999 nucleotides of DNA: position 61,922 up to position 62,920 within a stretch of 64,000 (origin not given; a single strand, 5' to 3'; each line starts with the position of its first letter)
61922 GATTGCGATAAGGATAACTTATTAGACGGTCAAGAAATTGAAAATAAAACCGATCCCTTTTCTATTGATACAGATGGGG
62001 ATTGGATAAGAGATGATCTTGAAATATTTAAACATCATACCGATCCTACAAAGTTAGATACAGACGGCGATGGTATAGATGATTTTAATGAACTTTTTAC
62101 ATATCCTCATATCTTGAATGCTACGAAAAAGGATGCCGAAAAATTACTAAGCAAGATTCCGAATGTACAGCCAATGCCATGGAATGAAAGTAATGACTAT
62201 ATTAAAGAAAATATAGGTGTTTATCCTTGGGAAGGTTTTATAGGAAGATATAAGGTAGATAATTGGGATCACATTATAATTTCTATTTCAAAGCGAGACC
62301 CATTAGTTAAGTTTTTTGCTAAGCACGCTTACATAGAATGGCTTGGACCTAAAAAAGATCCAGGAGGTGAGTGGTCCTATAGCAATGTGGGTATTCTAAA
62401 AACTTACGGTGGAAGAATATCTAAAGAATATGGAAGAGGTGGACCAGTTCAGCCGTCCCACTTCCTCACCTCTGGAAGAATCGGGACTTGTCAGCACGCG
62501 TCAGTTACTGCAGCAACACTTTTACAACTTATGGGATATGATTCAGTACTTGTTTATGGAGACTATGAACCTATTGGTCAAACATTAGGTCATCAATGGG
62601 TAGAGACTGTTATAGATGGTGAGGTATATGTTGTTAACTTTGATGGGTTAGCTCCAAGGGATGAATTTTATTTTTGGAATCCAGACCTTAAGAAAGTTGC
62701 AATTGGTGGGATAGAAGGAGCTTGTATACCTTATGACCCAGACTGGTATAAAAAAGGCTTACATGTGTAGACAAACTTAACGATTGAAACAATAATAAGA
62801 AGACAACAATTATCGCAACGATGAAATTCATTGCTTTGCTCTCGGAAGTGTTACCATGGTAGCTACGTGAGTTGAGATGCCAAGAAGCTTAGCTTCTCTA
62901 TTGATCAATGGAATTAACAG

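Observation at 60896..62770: Transglutaminase-like domain preceded by thrombospondin type-3-like calcium-binding repeats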

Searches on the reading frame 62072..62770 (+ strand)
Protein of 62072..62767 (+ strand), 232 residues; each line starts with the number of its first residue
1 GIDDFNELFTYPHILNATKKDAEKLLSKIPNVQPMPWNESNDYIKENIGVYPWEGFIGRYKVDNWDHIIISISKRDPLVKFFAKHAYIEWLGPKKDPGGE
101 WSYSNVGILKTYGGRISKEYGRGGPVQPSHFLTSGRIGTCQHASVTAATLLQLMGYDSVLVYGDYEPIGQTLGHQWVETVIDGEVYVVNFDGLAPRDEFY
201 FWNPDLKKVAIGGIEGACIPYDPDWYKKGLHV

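Call 10: find_homologous_proteins(query=window:62108-62767:+)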
Query seq(220 aa) (220 aa): 1 proteins with E <= 0.001 among 124 candidates.
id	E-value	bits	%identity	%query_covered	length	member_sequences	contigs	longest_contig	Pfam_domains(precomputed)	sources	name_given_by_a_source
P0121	1.9e-9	55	29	94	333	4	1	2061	-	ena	-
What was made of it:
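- Tried and rejected: Repeating it with the C-terminal domain alone gave a single hit (call 10).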

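Call 15: search_solved_structures(query=A2, max_evalue=10, show_alignments=3)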
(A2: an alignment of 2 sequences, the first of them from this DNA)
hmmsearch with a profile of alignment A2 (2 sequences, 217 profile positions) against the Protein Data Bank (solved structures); distinct sequences matched with E-value up to 10: 1.
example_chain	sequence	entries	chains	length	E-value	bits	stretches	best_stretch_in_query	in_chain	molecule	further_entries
4n0q_A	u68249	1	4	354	0.025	17.4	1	113-183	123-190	Leu/Ile/Val-binding protein homolog 3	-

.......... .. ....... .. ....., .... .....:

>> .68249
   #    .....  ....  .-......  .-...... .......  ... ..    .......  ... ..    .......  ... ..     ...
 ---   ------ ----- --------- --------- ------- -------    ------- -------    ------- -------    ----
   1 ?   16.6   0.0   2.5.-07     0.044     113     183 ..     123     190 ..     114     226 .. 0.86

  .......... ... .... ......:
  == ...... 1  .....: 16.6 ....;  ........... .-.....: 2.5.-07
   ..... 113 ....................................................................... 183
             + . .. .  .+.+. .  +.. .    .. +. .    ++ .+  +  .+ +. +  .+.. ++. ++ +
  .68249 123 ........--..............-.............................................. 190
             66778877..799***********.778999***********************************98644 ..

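Call 18: search_protein_representatives(alignment_id=A2)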
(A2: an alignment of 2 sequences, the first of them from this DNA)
Query: 2 sequences, 217 profile positions. Proteins with E-value up to 0.001 (for the whole library): 114; up to 1e-10: 82; up to 1e-30: 13. The best 114 are listed.
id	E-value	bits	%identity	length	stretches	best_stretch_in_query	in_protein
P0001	6.4e-122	421.5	-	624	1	1-217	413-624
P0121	5.2e-86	304.1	-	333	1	1-212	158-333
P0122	4.8e-36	140.8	-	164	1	49-211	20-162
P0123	7.5e-35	136.9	-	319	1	1-212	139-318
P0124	1.2e-34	136.2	-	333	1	3-212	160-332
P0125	2.2e-34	135.3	-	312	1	3-212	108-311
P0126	2.7e-34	135.0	-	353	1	1-213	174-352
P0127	3.8e-34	134.6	-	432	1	2-212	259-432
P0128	1.6e-33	132.6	-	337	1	4-212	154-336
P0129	1.6e-32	129.3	-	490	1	1-213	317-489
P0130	2.4e-32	128.7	-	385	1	1-214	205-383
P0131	4.8e-32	127.7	-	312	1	1-212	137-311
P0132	7.4e-31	123.8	-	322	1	1-213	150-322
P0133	1.5e-29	119.5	-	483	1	1-212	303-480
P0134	2.6e-29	118.8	-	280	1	2-213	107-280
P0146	8.4e-25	104.0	-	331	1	3-212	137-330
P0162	9.2e-20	87.5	-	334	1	4-212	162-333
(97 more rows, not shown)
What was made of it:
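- Tried and rejected: An exhaustive HMMER search was needed to find the family (call 18).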

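Call 21: search_protein_families(library=pfam, alignment_id=A3, max_evalue=0.01)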
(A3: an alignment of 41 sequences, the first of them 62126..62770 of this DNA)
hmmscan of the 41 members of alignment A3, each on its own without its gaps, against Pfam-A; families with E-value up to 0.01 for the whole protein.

A. member 1, window:62126-62770:+ (214 aa): 1 family
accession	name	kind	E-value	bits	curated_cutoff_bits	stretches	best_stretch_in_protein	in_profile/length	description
PF01841.26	Transglut_core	-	3.9e-05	24.3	23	1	106-169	39-104/108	Transglutaminase-like superfamily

B. families by the number of members that match (of 41 scanned): 12 families
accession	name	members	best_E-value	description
PF18884.5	TSP3_bac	21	3.7e-26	Bacterial TSP3 repeat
PF01841.26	Transglut_core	18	5.8e-08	Transglutaminase-like superfamily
PF04473.18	DUF553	4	7.2e-06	Transglutaminase-like domain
PF03495.19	Binary_toxB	2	4.4e-06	Clostridial binary toxin B/anthrax toxin PA Ca-binding domain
PF13894.12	zf-C2H2_4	2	0.0037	C2H2-type zinc finger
PF25206.1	DUF7836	1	0.00052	Domain of unknown function (DUF7836)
PF12171.14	zf-C2H2_jaz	1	0.0036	Zinc-finger double-stranded RNA-binding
PF21101.3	YqgU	1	0.0037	YqgU-like 6-bladed beta propeller domain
PF22175.2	Ogg-HhH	1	0.0046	8-oxoguanine DNA glycosylase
PF13912.12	zf-C2H2_6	1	0.0061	C2H2-type zinc finger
PF00797.23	Acetyltransf_2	1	0.0065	N-acetyltransferase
PF13471.12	Transglut_core3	1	0.0072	Transglutaminase-like superfamily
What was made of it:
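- On Transglutaminase-like superfamily (Pfam PF01841 Transglut_core): 18 of 41 family members match, with a best E of 5.8e-8 (call 21).
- Closest known: Archaeal TSP3 + DUF553. Same: Four of 41 family members hit DUF553 (call 21).
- Of 41 members, 18 hit Transglut_core, 4 hit DUF553 and 21 carry TSP3 repeats (call 21).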

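Call 24: search_solved_structures(query=A4, max_evalue=10, show_alignments=3)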
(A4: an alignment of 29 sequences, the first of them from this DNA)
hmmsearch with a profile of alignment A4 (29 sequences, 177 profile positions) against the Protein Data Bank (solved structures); distinct sequences matched with E-value up to 10: 9.
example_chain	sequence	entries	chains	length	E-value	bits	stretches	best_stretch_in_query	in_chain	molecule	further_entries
8btm_A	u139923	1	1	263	0.12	15.3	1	91-149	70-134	GdmF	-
8oom_A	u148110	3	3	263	0.13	15.3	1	91-149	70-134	GdmF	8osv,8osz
8ot2_A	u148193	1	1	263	0.13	15.3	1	91-149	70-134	GdmF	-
2ija_A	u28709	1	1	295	0.13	15.3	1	94-149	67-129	Arylamine N-acetyltransferase 1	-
2pfr_A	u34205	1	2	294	0.34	13.9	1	93-149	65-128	Arylamine N-acetyltransferase 2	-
3isr_A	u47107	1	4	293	0.5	13.3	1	87-156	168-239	Transglutaminase-like enzymes, putative cysteine protease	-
7qi3_A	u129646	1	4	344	0.54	13.2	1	92-130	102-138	Arylamine N-acetyltransferase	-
2bsz_A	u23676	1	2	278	2.1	11.3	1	95-148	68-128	ARYLAMINE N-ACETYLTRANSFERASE 1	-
4nv7_A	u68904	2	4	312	2.5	11.1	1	95-148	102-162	Arylamine N-acetyltransferase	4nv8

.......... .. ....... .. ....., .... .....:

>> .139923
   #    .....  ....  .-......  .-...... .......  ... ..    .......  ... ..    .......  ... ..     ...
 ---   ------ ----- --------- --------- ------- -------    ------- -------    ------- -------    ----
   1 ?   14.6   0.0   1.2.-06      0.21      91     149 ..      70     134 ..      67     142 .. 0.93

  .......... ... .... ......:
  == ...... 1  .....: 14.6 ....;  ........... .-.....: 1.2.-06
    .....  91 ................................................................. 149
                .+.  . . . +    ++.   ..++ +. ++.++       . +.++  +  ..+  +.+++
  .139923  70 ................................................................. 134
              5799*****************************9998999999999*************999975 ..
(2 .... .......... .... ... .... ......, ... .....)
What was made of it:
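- Tried and rejected: Sequence search of the PDB gave only sub-threshold NAT, GdmF and 3isr hits (calls 15, 24).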

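Call 30: find_homologous_proteins(query=A4)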
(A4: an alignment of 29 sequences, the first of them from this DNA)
Query A4 (29 sequences) (214 aa, profile of the alignment): 27 proteins with E <= 0.001 among 1525 candidates.
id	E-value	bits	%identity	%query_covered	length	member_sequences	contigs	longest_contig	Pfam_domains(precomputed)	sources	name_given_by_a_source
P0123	4.5e-73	263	35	98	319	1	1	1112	PF18884.6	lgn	-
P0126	1.6e-70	254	33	98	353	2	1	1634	PF01841.26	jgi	-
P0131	2.0e-69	251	32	98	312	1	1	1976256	-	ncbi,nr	ncbi:MAG: transglutaminase domain-containing protein [Candidatus Bathyarchaeota archaeon]|nr:MAG: tr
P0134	1.7e-63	232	34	96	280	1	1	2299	PF18884.6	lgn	-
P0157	8.7e-63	229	31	95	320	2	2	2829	-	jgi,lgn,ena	-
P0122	7.4e-62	226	38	73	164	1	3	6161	-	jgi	jgi:hypothetical protein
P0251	9.3e-62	226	35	74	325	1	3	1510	-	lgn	-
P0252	1.1e-60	222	32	95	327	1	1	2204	-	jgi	jgi:hypothetical protein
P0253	1.0e-59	219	29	98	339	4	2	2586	-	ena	-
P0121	1.7e-59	219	29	97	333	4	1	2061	-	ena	-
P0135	6.5e-57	210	35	99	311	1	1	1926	-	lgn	-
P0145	5.5e-56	207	28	96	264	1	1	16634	-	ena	-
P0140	2.4e-55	205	35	98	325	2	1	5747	-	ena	-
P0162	2.9e-53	198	29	97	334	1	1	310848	-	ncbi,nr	ncbi:MAG: hypothetical protein NWF05_05375 [Candidatus Bathyarchaeota archaeon]|nr:hypothetical prot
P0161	2.8e-52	195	32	97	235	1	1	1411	-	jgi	jgi:hypothetical protein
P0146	1.7e-47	179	27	97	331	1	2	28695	-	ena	-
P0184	1.4e-46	176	35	98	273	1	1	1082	PF01841.26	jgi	jgi:transglutaminase-like putative cysteine protease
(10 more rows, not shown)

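Call 39: predict_structure(alignment_id=A5)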
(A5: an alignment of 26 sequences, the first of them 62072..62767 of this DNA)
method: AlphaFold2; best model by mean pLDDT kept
length: 232 residues; sequences in the alignment: 26
mean_pLDDT: 77.9   pTM: 0.76
mean pLDDT of the five models: 77.9, 77.5, 77.2, 75.5, 75.3
residues with pLDDT >= 90: 100; 70-90: 52; 50-70: 54; < 50: 26
segments of 3 or more residues with pLDDT < 50: 12-15, 30-32, 49-57, 59-61
pLDDT, mean of each block of 10 residues (from residue 1): 49 51 55 53 51 44 75 89 97 75 86 94 79 91 95 96 88 94 96 95 85 70 86 50
secondary structure, 60 per line:
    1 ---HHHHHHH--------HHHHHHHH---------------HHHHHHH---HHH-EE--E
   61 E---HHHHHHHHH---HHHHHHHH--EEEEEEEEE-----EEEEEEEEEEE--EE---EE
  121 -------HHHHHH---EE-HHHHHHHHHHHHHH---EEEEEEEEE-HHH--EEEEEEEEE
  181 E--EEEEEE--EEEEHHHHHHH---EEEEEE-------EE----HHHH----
elements in order: H4-10 H19-26 H42-48 H65-73 H77-84 E87-95 E101-111 H128-133 H140-153 E157-165 E172-181 E184-189 E192-195 H196-202 E206-211 H225-228
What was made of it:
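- On Transglutaminase-like superfamily (Pfam PF01841 Transglut_core): The AF2 core has pLDDT mostly 85-97 (call 39).
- The AF2 model has a confident core (call 39).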

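Call 42: fold_search(model_id=the predicted structure, library=pdb)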
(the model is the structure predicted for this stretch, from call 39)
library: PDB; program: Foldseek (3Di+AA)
matches with E <= 10: 855; with E <= 0.001: 7
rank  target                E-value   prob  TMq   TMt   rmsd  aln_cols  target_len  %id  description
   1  4fgp_B                1.3e-04  1.00  0.29  0.35  12.6       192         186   14  Legionella pneumophila LapG (EGTA-treated) (released 2012-06-20)
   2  3esw_A                1.4e-04  0.97  0.27  0.19  16.7       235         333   14  Complex of yeast PNGase with GlcNAc2-IAc. (released 2008-11-11)
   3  4fgq_B                1.5e-04  1.00  0.30  0.37  11.2       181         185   16  Legionella pneumophila LapG (released 2012-06-20)
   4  4fgp_A                1.6e-04  1.00  0.29  0.35  11.8       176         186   14  Legionella pneumophila LapG (EGTA-treated) (released 2012-06-20)
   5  4fgo                  2.3e-04  1.00  0.30  0.38  11.6       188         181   16  Legionella pneumophila LapG (calcium-bound) (released 2012-06-20)
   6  4fgq_A                3.5e-04  1.00  0.31  0.39  11.2       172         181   16  Legionella pneumophila LapG (released 2012-06-20)
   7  1x3w_A                4.5e-04  0.91  0.27  0.20  19.4       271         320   15  Structure of a peptide:N-glycanase-Rad23 complex (released 2005-06-14)
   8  9crn                  2.5e-03  1.00  0.23  0.15   2.7        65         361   18  Crystal structure of Streptococcus pyogenes TglA (released 2024-08-14)
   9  1w4t                  2.8e-03  0.92  0.24  0.20  15.4       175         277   11  X-ray crystallographic structure of Pseudomonas aeruginosa arylamine N-acetyltransferase (released 2005-08-03)
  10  2f4o_A                2.8e-03  0.85  0.27  0.22  14.8       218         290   16  The Mouse PNGase-HR23 Complex Reveals a Complete Remodulation of the Protein-Protein Interface Compared to its Yeast O (released 2006-03-07)
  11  3isr_C                3.2e-03  1.00  0.31  0.26   3.7        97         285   18  The Crystal Structure of a Putative Cysteine Protease from Cytophaga hutchinsonii to 1.9A (released 2009-09-08)
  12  3isr_A                3.2e-03  1.00  0.31  0.26   3.7        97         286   18  The Crystal Structure of a Putative Cysteine Protease from Cytophaga hutchinsonii to 1.9A (released 2009-09-08)
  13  8jx4_D                3.2e-03  0.95  0.23  0.35  14.4       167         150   17  Structure of the catalytic domain of pseudomurein endo-isopeptidases PeiW (released 2024-10-09)
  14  8z4f_A                5.2e-03  1.00  0.23  0.18   2.7        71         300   13  Pseudomurein Endoisopeptidases PeiP (released 2024-10-30)
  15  4u65_E                5.2e-03  0.99  0.29  0.36   8.8       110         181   19  Structure of the periplasmic output domain of the Legionella pneumophila LapD ortholog CdgS9 in complex with Pseudomon (released 2014-08-13)
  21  8jx4_B                7.0e-03  0.84  0.21  0.32  13.5       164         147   15  Structure of the catalytic domain of pseudomurein endo-isopeptidases PeiW (released 2024-10-09)
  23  8z4f_B                8.8e-03  0.87  0.28  0.29  15.6       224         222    8  Pseudomurein Endoisopeptidases PeiP (released 2024-10-30)
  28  8jx4_A                1.1e-02  0.80  0.21  0.32  13.8       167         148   16  Structure of the catalytic domain of pseudomurein endo-isopeptidases PeiW (released 2024-10-09)
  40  3isr_B                1.9e-02  1.00  0.31  0.26   3.7        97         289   18  The Crystal Structure of a Putative Cysteine Protease from Cytophaga hutchinsonii to 1.9A (released 2009-09-08)
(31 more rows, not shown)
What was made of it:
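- Closest known: Transglutaminase-like superfamily, Pfam PF01841 Transglut_core. Same: 3isr is found by both sequence profile and Foldseek (calls 24, 42).
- Closest known: LapG / bacterial transglutaminase-like cysteine proteinases. Same: Best structural match, E 1.3e-4 (call 42).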

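Call 49: search_protein_families(library=pfam, proteins=[window:62072-62767:+], max_evalue=10)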
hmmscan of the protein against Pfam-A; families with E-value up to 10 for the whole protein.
window:62072-62767:+ (232 aa): 2 families
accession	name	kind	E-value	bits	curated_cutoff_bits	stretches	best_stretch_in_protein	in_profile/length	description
PF01841.26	Transglut_core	-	4.6e-05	24.1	23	1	124-187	39-104/108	Transglutaminase-like superfamily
PF13471.12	Transglut_core3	-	0.061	13.7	26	1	134-185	53-101/117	Transglutaminase-like superfamily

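Call 50: find_encoding_contigs(protein=P0131, flank=8000, max_places=2)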
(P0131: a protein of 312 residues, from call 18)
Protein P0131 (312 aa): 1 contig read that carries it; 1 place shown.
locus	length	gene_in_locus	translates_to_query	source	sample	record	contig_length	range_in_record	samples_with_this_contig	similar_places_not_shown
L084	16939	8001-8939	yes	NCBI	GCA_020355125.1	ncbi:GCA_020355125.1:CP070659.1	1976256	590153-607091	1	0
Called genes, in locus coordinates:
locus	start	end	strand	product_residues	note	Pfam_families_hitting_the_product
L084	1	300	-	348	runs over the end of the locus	-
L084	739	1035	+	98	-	-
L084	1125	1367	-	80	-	PF01206:TusA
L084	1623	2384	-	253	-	-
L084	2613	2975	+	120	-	PF02635:DsrE, PF13686:DrsE_2 (weak)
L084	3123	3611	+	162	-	-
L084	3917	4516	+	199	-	PF00227:Proteasome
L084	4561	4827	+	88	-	PF13192:Thioredoxin_3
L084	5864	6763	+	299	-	PF19799:DUF6282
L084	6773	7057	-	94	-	-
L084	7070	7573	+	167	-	PF10050:DUF2284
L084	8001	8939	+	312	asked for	-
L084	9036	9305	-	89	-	-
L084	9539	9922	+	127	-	PF14534:DUF4440, PF12680:SnoaL_2 (weak)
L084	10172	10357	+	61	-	-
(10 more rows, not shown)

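Call 51: find_encoding_contigs(protein=P0162, flank=8000, max_places=2)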
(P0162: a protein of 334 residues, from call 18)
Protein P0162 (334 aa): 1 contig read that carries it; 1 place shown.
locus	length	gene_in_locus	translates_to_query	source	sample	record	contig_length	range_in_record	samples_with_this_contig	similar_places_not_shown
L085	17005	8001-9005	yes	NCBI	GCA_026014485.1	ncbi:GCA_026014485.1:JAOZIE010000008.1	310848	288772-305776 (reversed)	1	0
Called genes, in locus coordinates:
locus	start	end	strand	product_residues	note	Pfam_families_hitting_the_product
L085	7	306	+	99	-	-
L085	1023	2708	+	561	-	PF18998:Flg_new_2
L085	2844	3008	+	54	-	-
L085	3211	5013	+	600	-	PF01935:DUF87 (weak), PF05707:Zot (faint)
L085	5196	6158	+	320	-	-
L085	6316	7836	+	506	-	-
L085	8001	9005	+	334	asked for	-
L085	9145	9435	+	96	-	-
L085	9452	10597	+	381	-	-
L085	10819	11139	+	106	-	-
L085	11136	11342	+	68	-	-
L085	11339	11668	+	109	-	-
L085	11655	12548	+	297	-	PF00004:AAA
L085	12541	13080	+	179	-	-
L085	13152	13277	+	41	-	-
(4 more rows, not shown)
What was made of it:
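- Another family member lies in a cluster with two HerA/DUF87 ATPases (call 51).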

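Call 52: find_encoding_contigs(protein=P0146, flank=8000, max_places=2)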
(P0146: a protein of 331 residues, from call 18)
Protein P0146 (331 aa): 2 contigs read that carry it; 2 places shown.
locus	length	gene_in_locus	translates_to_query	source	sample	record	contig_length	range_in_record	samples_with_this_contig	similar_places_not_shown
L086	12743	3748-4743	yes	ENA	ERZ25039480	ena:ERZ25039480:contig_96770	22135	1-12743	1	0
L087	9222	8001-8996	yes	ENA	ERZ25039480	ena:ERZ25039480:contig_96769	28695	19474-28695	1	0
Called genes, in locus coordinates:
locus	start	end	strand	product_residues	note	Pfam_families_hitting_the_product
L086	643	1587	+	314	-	PF01957:NfeD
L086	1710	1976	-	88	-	-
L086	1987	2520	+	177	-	PF10137:CAP12-PCTIR_TIR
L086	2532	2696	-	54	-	-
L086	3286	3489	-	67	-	-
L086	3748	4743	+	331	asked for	-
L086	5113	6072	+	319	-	-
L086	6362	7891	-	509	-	PF11329:DUF3131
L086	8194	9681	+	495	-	-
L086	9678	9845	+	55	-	-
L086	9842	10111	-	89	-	-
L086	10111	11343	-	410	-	PF00155:Aminotran_1_2, PF00266:Aminotran_5, PF01053:Cys_Met_Meta_PP (weak)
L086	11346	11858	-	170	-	PF01592:NifU_N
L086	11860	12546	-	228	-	PF00266:Aminotran_5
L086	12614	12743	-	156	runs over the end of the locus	PF00266:Aminotran_5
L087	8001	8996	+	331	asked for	-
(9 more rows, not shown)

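Call 65: fold_search(model_id=the predicted structure, library=viral)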
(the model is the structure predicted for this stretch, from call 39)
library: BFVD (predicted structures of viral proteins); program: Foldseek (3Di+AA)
matches with E <= 10: 1040; with E <= 0.001: 1
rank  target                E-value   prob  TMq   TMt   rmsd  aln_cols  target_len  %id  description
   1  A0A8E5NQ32            4.7e-04  1.00  0.28  0.41   5.6       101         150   20  (no name in the UniProt tables at hand)
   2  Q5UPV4                1.2e-03  1.00  0.25  0.29  13.4       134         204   16  Uncharacterized acetyltransferase L280 [Acanthamoeba polyphaga mimivirus]
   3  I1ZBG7                2.0e-03  0.99  0.26  0.20  12.3       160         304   16  (no name in the UniProt tables at hand)
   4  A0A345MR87            3.4e-03  0.89  0.27  0.13  14.9       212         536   14  (no name in the UniProt tables at hand)
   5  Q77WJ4                5.4e-03  0.87  0.28  0.21  12.9       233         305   10  Pseudomurein endoisopeptidase [Methanobacterium phage psiM2]
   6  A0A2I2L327            9.8e-03  1.00  0.25  0.08   2.1        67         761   21  Arylamine N-acetyltransferase [Orpheovirus IHUMI-LCC2]
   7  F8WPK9                1.4e-02  0.84  0.20  0.28   5.8        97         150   14  (no name in the UniProt tables at hand)
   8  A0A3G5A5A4            1.8e-02  0.98  0.22  0.18   4.8        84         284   14  Acetyltransferase [Homavirus sp.]
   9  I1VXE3                2.0e-02  0.87  0.27  0.35  11.7       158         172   13  (no name in the UniProt tables at hand)
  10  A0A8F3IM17            2.1e-02  0.96  0.19  0.24   4.7        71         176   10  Uncharacterized protein [Mycobacterium phage Lars]
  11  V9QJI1                2.1e-02  0.60  0.26  0.32  18.7       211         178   11  (no name in the UniProt tables at hand)
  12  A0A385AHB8            4.9e-02  0.44  0.23  0.05  12.8       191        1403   13  Prominin [Methanobacterium virus Drs3]
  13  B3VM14                5.5e-02  0.82  0.19  0.22   7.7        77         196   16  Uncharacterized protein [Mycobacterium phage Nigel]
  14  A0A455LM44            5.5e-02  0.80  0.19  0.27   7.7        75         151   12  Uncharacterized protein [Mycobacterium phage CRB2]
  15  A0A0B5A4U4            6.2e-02  0.11  0.12  0.21  13.6       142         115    8  (no name in the UniProt tables at hand)
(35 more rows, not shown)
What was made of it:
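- Tried and rejected: The viral fold library gave nothing closer than PeiP at E 5e-3 (call 65).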
